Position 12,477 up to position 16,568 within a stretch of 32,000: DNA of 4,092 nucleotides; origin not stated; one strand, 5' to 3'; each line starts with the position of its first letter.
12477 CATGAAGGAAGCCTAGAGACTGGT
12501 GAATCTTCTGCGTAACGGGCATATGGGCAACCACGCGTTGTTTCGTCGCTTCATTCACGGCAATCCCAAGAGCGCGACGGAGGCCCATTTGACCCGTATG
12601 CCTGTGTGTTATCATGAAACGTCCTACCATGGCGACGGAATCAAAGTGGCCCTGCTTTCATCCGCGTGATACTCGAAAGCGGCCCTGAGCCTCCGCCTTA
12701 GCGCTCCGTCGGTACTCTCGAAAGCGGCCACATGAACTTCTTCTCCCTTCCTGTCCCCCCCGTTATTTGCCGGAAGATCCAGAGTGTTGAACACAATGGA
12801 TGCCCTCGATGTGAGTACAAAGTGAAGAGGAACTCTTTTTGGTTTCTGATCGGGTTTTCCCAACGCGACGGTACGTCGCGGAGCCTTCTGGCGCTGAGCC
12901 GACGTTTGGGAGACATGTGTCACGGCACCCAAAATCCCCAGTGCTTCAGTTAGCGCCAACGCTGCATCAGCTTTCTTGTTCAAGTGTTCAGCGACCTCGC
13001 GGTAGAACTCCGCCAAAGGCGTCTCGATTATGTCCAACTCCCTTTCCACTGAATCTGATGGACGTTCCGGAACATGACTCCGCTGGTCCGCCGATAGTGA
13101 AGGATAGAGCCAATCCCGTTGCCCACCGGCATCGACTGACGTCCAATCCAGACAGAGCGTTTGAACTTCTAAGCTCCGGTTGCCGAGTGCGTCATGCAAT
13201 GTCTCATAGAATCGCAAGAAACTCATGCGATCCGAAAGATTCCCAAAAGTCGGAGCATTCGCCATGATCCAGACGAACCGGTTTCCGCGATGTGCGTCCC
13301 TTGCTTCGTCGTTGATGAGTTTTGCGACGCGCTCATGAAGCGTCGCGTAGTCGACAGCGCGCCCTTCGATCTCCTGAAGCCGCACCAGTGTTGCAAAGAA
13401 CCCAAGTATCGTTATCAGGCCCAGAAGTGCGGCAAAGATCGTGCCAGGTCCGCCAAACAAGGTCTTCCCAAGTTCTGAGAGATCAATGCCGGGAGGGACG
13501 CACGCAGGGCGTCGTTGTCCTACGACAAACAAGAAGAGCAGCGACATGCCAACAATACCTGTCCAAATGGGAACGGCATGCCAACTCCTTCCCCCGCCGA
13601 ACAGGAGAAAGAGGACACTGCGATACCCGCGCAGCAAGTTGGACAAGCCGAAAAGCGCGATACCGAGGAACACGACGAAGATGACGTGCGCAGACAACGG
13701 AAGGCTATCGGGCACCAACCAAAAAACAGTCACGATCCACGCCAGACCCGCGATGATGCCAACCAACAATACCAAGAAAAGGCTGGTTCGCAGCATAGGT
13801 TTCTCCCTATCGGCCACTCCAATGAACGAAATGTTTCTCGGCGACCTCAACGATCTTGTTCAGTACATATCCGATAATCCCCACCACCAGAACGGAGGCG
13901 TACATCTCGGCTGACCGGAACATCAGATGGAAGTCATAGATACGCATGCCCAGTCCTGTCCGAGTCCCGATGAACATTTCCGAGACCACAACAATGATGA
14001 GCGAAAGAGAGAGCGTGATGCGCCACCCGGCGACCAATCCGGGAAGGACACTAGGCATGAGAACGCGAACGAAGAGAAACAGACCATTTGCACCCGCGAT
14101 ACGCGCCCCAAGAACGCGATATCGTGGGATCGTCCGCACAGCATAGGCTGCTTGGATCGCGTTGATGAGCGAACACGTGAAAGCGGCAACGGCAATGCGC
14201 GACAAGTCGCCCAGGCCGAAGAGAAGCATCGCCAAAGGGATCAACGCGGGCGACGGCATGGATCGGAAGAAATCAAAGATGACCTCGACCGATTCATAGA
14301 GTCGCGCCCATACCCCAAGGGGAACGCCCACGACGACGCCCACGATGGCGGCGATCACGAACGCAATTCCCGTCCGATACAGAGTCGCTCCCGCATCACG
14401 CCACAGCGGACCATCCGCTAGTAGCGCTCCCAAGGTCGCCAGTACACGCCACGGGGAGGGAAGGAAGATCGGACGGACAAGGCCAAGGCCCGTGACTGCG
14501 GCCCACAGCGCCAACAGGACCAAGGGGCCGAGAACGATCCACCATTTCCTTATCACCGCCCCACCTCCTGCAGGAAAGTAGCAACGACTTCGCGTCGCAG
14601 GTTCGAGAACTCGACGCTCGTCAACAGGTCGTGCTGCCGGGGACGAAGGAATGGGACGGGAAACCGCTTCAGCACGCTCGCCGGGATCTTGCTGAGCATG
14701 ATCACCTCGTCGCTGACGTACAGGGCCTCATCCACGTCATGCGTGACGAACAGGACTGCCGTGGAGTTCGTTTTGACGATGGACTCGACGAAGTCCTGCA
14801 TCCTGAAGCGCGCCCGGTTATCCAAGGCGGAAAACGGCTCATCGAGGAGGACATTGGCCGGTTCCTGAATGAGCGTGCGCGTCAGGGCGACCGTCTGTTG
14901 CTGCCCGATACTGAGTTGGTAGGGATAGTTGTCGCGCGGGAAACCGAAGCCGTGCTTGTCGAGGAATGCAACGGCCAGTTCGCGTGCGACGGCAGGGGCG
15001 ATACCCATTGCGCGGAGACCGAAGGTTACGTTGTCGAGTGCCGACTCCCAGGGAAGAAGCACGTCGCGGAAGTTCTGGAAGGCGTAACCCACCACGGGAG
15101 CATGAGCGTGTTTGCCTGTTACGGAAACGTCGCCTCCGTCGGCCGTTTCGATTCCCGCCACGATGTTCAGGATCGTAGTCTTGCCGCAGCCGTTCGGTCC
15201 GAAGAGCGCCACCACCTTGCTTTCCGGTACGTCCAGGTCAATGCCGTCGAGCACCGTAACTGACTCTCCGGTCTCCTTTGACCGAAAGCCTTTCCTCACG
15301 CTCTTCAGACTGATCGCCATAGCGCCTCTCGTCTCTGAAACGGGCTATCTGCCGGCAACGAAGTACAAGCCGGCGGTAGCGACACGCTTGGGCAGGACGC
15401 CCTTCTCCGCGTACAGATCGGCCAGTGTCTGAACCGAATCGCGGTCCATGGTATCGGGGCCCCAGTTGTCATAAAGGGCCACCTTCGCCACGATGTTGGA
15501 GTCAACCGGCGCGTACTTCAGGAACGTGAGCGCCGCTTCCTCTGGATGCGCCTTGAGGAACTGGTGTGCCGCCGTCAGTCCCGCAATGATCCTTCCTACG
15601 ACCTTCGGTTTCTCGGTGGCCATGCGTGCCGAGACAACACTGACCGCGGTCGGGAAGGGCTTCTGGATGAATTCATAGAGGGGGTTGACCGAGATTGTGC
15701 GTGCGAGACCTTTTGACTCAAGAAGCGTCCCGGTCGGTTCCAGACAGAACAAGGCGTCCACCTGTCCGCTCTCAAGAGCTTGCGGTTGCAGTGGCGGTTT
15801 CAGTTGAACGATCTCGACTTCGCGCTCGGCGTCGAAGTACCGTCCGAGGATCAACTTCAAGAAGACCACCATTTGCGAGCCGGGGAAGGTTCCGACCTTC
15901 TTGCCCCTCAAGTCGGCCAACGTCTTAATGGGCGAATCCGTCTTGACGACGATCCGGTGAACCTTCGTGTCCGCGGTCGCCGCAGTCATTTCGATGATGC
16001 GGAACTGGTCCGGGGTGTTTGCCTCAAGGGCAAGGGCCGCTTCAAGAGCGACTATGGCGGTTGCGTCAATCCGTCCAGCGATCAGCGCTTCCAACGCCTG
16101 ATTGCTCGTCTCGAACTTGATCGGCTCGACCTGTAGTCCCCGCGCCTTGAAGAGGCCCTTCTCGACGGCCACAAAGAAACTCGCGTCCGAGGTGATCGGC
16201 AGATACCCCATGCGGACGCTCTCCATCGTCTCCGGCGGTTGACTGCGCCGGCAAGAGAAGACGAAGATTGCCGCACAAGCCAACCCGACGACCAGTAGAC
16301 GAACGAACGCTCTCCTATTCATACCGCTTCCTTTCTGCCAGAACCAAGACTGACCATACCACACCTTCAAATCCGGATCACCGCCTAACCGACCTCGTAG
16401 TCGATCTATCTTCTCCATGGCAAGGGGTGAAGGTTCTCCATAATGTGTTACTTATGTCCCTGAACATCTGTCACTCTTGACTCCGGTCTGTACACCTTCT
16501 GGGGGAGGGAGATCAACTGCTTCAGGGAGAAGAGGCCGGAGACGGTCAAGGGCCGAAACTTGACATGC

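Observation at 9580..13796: One uncharacterised domain present three times, twice membrane-anchored and once soluble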

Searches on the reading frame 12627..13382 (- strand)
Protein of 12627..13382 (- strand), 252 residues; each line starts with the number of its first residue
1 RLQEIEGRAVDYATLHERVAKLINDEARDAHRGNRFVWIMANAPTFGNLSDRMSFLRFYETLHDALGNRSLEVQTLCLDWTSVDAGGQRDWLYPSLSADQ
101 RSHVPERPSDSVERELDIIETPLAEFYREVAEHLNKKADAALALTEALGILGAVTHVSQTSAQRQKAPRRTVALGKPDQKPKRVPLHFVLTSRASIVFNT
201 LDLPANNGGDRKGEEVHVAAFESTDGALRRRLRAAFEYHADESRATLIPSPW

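Call 22: search_solved_structures(query=A2, max_evalue=10, show_alignments=2)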
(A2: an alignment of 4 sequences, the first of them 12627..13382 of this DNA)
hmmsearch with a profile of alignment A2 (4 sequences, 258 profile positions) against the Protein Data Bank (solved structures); distinct sequences matched with E-value up to 10: 1.
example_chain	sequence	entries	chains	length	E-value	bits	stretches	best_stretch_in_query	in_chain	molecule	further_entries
2z0v_A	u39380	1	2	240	0.51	13.1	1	2-32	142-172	SH3-containing GRB2-like protein 3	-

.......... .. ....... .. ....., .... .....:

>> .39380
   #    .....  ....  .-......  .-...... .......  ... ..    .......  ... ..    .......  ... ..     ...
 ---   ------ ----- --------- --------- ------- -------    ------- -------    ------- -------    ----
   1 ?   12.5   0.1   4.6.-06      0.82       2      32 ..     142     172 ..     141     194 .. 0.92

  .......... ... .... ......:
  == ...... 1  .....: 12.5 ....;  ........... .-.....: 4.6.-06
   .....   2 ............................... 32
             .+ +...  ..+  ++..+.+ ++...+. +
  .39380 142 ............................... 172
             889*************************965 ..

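Call 29: find_related_loci(query=A2, collection=genome_contigs, flank=10000)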
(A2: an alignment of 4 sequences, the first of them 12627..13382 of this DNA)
Query A2 (252 aa) in genome_contigs; peptide patterns used: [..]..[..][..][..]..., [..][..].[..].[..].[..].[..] (x = any residue, [..] = any of these).
48 stretches matched a pattern, but none encodes a relative of the query by tblastn (E <= 1e-3).

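Call 30: find_related_loci(query=A2, collection=metagenome_contigs, flank=10000)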
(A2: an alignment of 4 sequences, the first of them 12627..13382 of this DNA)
Query A2 (252 aa) in metagenome_contigs; peptide patterns used: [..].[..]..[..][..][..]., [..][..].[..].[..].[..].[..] (x = any residue, [..] = any of these).
173 stretches matched a pattern, but none encodes a relative of the query by tblastn (E <= 1e-3).
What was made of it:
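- Tried and rejected: First genome and metagenome scans with the narrow A2 patterns: nothing found (calls 29, 30).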

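Call 34: search_protein_representatives(alignment_id=A2)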
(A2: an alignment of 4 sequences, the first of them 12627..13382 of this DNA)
Query: 4 sequences, 258 profile positions. Proteins with E-value up to 0.001 (for the whole library): 52; up to 1e-10: 31; up to 1e-30: 10. The best 52 are listed.
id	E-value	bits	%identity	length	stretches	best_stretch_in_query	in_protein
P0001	6.0e-116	402.9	-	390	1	1-257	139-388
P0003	6.2e-115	399.6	-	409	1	1-254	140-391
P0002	5.5e-114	396.5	-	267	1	1-256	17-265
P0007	5.3e-100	350.7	-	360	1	1-253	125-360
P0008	1.3e-64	234.7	-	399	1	1-245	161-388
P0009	8.7e-62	225.4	-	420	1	1-252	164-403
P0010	1.2e-61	225.0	-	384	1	1-251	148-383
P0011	4.8e-51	190.3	-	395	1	1-241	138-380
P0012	1.5e-47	178.8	-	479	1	1-242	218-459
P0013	7.5e-47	176.5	-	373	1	1-243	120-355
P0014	2.7e-26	109.1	-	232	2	1-79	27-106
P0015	9.5e-26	107.3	-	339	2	1-83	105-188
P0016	2.1e-25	106.2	-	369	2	1-83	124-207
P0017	3.8e-25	105.4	-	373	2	1-84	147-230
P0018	2.5e-24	102.7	-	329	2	1-88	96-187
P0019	1.2e-23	100.4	-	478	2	1-91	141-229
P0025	3.0e-22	95.9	-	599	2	1-81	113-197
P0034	4.7e-11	59.2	-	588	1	1-252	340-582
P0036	3.0e-09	53.3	-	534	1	1-235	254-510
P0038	8.6e-08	48.5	-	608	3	2-85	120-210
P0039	8.6e-08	48.5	-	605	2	123-242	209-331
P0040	1.6e-07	47.6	-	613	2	1-66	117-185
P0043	1.3e-06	44.6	-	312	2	139-240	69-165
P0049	1.3e-05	41.4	-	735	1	8-102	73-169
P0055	5.0e-04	36.2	-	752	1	9-99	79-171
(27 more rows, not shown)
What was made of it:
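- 12624..13382 (-): Protein A, C-terminal domain (aa 139-390). Motifs: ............, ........, FY, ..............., AAFESTD. A profile of this domain finds 52 proteins among 1.84e9 representatives (call 34).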

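Call 44: search_protein_families(library=pfam, proteins=[P0025, P0038, P0039, P0040, P0034, P0036, P0049, P0055, P0019, P0043], max_evalue=0.1)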
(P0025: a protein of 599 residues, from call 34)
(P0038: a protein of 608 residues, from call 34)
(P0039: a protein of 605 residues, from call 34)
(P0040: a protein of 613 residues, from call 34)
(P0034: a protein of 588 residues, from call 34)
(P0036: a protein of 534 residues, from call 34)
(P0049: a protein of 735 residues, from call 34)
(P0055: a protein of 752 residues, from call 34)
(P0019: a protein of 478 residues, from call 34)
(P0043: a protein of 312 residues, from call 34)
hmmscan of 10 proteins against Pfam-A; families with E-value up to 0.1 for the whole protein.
P0025 (599 aa): 1 family
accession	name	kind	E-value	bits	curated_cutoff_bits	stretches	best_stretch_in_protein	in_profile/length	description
PF12146.15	Hydrolase_4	-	6.6e-05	22.8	27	1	389-491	16-118/239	Serine aminopeptidase, S33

P0038 (608 aa): 2 families
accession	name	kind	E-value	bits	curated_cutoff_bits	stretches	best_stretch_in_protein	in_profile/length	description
PF12146.15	Hydrolase_4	-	1.4e-05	24.9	27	1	396-489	29-118/239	Serine aminopeptidase, S33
PF00601.24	Flu_NS2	-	0.011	16.5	25.9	1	270-329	8-70/108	Influenza non-structural protein (NS2)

P0039 (605 aa): 3 families
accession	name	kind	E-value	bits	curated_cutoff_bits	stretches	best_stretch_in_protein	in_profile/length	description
PF12697.13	Abhydrolase_6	-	1.3e-07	32.9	26.3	1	368-532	1-143/217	Alpha/beta hydrolase family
PF12146.15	Hydrolase_4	-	0.00011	22.1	27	1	365-479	4-115/239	Serine aminopeptidase, S33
PF00561.26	Abhydrolase_1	-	0.078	13.1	25.8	0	367-433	2-65/245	alpha/beta hydrolase fold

P0040 (613 aa): 1 family
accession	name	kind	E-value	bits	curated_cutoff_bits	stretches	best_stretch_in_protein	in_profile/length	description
PF08395.17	7tm_7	-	0.096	12.4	26.6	0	9-106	79-169/370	7tm Chemosensory receptor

P0034 (588 aa): 0 families

P0036 (534 aa): 0 families

P0049 (735 aa): 0 families

P0055 (752 aa): 1 family
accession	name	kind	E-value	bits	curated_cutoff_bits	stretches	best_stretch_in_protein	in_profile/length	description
PF12269.13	CpG_bind_C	-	0.032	14.4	26.3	1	238-297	113-171/236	CpG binding protein C-terminal domain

P0019 (478 aa): 1 family
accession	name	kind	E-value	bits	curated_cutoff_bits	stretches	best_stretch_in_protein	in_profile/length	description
PF01925.25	TauE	-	0.00039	20.6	32.6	1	21-143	65-183/237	Sulfite exporter TauE/SafE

P0043 (312 aa): 1 family
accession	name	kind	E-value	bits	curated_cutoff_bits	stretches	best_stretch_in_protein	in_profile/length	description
PF19055.6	ABC2_membrane_7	-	0.034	13.5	22.7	1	199-287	51-135/410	ABC-2 type transporter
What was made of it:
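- P0025, P0038 and P0039 are TM + domain + alpha/beta-hydrolase-like fusions (call 44).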

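Call 81: find_related_loci(query=A6, collection=genome_contigs, flank=10000)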
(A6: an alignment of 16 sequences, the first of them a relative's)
Query A6 (369 aa) in genome_contigs; peptide patterns used: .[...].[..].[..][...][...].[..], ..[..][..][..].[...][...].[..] (x = any residue, [..] = any of these).
71 stretches matched a pattern; 2 encode a relative of the query (tblastn E <= 1e-3); 2 distinct loci.
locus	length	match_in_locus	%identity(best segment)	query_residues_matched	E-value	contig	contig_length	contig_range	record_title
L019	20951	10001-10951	39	34-355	3e-54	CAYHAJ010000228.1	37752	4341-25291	MAG TPA_asm: uncultured Pirellulales bacterium isolate ERP119294_co2_505 genome assembly, contig: k141_3419378, whole ge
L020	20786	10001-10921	29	25-321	7e-32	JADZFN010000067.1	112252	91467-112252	MAG: Verrucomicrobiia bacterium isolate SJ867 c_000001732200, whole genome shotgun sequence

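Call 84: search_protein_families(library=pfam, proteins=[L019:7256-8332:+, L019:9848-10960:+, L019:10957-11379:+, L019:11169-12746:+, L019:12753-14432:+, L020:9794-10993:+, L020:11140-11844:+, L020:11870-12358:+, L020:12374-13750:+, L020:13747-15423:+], max_evalue=0.01)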
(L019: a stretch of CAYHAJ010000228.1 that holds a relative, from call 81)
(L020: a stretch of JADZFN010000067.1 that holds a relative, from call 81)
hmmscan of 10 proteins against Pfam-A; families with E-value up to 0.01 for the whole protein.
L019:7256-8332:+ (358 aa): 6 families
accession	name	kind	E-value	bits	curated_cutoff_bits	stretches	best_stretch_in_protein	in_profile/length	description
PF13379.11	NMT1_2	-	6e-26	92.2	24.7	1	66-296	5-244/252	NMT1-like family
PF09084.16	NMT1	-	1.3e-20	74.6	20.5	1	80-296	5-216/216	NMT1/THI5 like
PF12974.12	Phosphonate-bd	-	4e-06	26.8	27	1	93-283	26-217/242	ABC transporter, phosphonate, periplasmic substrate-binding protein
PF16868.10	NMT1_3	-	1.8e-05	24.9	27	1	92-227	27-167/289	NMT1-like family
PF04069.17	OpuAC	-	8.4e-05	22.7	21.2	1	69-236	3-186/257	Substrate binding domain of ABC-type glycine betaine transport system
PF02621.19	VitK2_biosynth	-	0.00012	22.1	26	1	70-317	2-227/252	Menaquinone biosynthesis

L019:9848-10960:+ (370 aa): 0 families

L019:10957-11379:+ (140 aa): 2 families
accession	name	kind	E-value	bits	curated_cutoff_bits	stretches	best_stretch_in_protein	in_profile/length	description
PF03061.28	4HBT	-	7.9e-19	68.2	20.6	1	43-120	2-79/79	Thioesterase superfamily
PF13622.12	4HBT_3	-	8.5e-05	23.2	24.3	1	42-125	8-76/83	Acyl-CoA thioesterase N-terminal domain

L019:11169-12746:+ (525 aa): 2 families
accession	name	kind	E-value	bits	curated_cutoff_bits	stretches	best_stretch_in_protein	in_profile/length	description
PF04055.27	Radical_SAM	-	2.3e-20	73.9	29.5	1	132-304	1-164/166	Radical SAM superfamily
PF06969.22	HemN_C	-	0.00034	21.1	24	1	448-491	24-67/67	HemN C-terminal domain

L019:12753-14432:+ (559 aa): 3 families
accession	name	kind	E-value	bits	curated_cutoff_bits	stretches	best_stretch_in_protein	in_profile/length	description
PF00501.34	AMP-binding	-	2e-73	247.9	29.9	1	51-400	5-378/384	AMP-binding enzyme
PF13193.12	AMP-binding_C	-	6.2e-22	78.8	24.5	1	455-533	1-76/76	AMP-binding enzyme C-terminal domain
PF23562.2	AMP-binding_C_3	-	0.0087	16.9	20.8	0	441-536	2-105/124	AMP-binding enzyme C-terminal domain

L020:9794-10993:+ (399 aa): 0 families

L020:11140-11844:+ (234 aa): 1 family
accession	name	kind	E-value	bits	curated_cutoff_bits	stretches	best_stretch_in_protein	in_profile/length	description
PF12146.15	Hydrolase_4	-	0.0024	17.6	27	0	30-126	19-118/239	Serine aminopeptidase, S33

L020:11870-12358:+ (162 aa): 0 families

L020:12374-13750:+ (458 aa): 2 families
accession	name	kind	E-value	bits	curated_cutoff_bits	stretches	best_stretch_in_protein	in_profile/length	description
PF04055.27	Radical_SAM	-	1.1e-20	74.9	29.5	1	57-229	2-165/166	Radical SAM superfamily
PF06969.22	HemN_C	-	0.0011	19.4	24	1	369-414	21-66/67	HemN C-terminal domain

L020:13747-15423:+ (558 aa): 2 families
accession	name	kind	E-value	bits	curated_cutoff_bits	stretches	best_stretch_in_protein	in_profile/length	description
PF00501.34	AMP-binding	-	1.7e-65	221.7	29.9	1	49-395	8-378/384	AMP-binding enzyme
PF13193.12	AMP-binding_C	-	4.1e-19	69.7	24.5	1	450-528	1-76/76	AMP-binding enzyme C-terminal domain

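Call 92: find_related_loci(query=A6, collection=metagenome_contigs, flank=8000)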
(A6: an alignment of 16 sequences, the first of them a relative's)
Query A6 (369 aa) in metagenome_contigs; peptide patterns used: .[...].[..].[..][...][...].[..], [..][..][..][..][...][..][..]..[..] (x = any residue, [..] = any of these).
199 stretches matched a pattern; 6 encode a relative of the query (tblastn E <= 1e-3); 6 distinct loci.
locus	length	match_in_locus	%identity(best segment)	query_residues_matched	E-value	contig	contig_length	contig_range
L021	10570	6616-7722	100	1-369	0e+0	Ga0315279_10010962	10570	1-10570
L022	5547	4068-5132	44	8-346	1e-84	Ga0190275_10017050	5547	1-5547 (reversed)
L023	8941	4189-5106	45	46-361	4e-71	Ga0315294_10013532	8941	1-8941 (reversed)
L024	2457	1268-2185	41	34-337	5e-64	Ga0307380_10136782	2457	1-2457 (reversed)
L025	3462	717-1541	43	53-344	2e-61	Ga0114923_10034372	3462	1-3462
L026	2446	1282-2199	37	25-336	7e-54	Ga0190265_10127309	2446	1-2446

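Call 103: search_dna_similar(query=window:12627-13382:-, collection=plasmids, mode=protein, max_evalue=0.01, max_rows=10)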
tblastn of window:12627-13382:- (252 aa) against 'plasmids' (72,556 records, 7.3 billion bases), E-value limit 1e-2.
No match.

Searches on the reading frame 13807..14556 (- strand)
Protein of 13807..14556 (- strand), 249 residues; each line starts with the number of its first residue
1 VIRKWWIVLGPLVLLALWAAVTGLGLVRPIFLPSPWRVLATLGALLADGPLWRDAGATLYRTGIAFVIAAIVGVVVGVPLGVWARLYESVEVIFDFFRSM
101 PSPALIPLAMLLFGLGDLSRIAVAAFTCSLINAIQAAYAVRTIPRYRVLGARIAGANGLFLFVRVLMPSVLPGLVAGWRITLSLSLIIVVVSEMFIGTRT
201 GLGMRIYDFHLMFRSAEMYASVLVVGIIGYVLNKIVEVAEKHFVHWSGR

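Call 6: search_protein_families(library=pfam, proteins=[window:13807-14556:-], max_evalue=1)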
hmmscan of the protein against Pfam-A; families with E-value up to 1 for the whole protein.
window:13807-14556:- (249 aa): 1 family
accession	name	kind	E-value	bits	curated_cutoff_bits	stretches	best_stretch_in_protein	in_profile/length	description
PF00528.27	BPD_transp_1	-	5.5e-13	49.5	26.4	1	74-243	2-178/184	Binding-protein-dependent transport system inner membrane component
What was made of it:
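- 13807..14556 (-): ABC transporter permease. It lies immediately upstream of A. Pfam BPD_transp_1 E 5.5e-13 (call 6).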

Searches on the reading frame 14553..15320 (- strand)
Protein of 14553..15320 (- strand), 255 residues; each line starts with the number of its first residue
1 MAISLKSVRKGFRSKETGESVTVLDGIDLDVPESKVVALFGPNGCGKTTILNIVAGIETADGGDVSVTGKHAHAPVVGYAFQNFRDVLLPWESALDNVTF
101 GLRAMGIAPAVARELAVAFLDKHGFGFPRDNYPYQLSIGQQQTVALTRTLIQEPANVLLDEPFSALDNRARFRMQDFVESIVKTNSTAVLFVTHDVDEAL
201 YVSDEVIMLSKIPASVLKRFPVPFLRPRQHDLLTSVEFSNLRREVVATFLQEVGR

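Call 6: search_protein_families(library=pfam, proteins=[window:14553-15320:-], max_evalue=1)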
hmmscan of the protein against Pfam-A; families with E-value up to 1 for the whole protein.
window:14553-15320:- (255 aa): 24 families
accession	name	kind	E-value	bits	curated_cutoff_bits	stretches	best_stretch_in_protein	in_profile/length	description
PF00005.33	ABC_tran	-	8.7e-23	81.9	25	1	24-163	1-136/137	ABC transporter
PF13304.12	AAA_21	-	2.7e-08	34.7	27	2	124-195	226-299/304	AAA domain, putative AbiEii toxin, Type IV TA system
PF13476.12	AAA_23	-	0.00013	23.1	27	1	27-53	15-38/201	AAA domain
PF02463.25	SMC_N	-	0.0015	18.4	40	1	33-52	23-42/220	RecF/RecN/SMC N terminal domain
PF00004.35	AAA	-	0.0035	18.2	21.2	1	38-57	2-21/131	ATPase family associated with various cellular activities (AAA)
PF13166.12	AAA_13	-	0.004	16.3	36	1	153-202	526-577/713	AAA domain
PF13604.12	AAA_30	-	0.0054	16.9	27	1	35-73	19-57/191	AAA domain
PF03193.22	RsgA_GTPase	-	0.014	15.6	30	1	33-71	105-146/174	RsgA GTPase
PF03215.21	Rad17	-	0.021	15.2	23.8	1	27-57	38-68/186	Rad17 P-loop domain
PF00154.27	RecA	-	0.029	14.3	27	1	31-76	49-95/262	recA bacterial DNA recombination protein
PF13481.12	AAA_25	-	0.032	14.3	27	1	31-86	30-85/195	AAA domain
PF00931.28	NB-ARC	-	0.052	13.2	23.5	1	32-52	16-36/248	NB-ARC domain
PF13245.12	AAA_19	-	0.061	13.9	25.1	1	33-62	10-39/134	AAA domain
PF13191.12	AAA_16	-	0.063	14.2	32.6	1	35-78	25-68/167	AAA ATPase domain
PF13555.12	AAA_29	-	0.063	13.5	27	1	26-51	14-39/61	P-loop containing region of AAA domain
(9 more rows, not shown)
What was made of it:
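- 14553..15320 (-): ABC transporter ATPase. Pfam ABC_tran E 8.7e-23 (call 6).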

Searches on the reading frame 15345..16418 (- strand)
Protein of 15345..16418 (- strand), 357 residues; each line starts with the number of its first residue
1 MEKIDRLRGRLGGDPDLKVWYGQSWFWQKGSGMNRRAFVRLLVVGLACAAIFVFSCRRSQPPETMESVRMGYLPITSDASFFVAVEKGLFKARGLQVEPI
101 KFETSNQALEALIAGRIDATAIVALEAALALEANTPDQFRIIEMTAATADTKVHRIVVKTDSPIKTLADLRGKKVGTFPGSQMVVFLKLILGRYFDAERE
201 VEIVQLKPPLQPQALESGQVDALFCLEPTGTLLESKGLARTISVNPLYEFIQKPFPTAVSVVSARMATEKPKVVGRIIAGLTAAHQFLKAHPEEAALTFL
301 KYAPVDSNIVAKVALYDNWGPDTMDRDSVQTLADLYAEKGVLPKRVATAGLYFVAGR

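Call 6: search_protein_families(library=pfam, proteins=[window:15345-16418:-], max_evalue=1)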
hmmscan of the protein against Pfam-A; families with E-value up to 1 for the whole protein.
window:15345-16418:- (357 aa): 6 families
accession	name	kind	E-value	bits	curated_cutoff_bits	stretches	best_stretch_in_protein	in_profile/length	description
PF13379.11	NMT1_2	-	1.4e-24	87.8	24.7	1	65-295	5-244/252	NMT1-like family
PF09084.16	NMT1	-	1.9e-20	74.1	20.5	1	79-295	5-216/216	NMT1/THI5 like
PF12974.12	Phosphonate-bd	-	4e-06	26.8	27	1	97-267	31-202/242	ABC transporter, phosphonate, periplasmic substrate-binding protein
PF02621.19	VitK2_biosynth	-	1.6e-05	24.9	26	1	69-316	2-227/252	Menaquinone biosynthesis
PF04069.17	OpuAC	-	0.00015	21.9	21.2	1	67-236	2-187/257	Substrate binding domain of ABC-type glycine betaine transport system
PF16868.10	NMT1_3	-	0.00036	20.7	27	1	120-226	56-167/289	NMT1-like family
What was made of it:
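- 15345..16418 (-): Periplasmic substrate-binding protein of a NitT/TauT-type ABC importer (NMT1-like). Pfam NMT1_2 E 1.4e-24 and NMT1 E 1.9e-20 (call 6).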
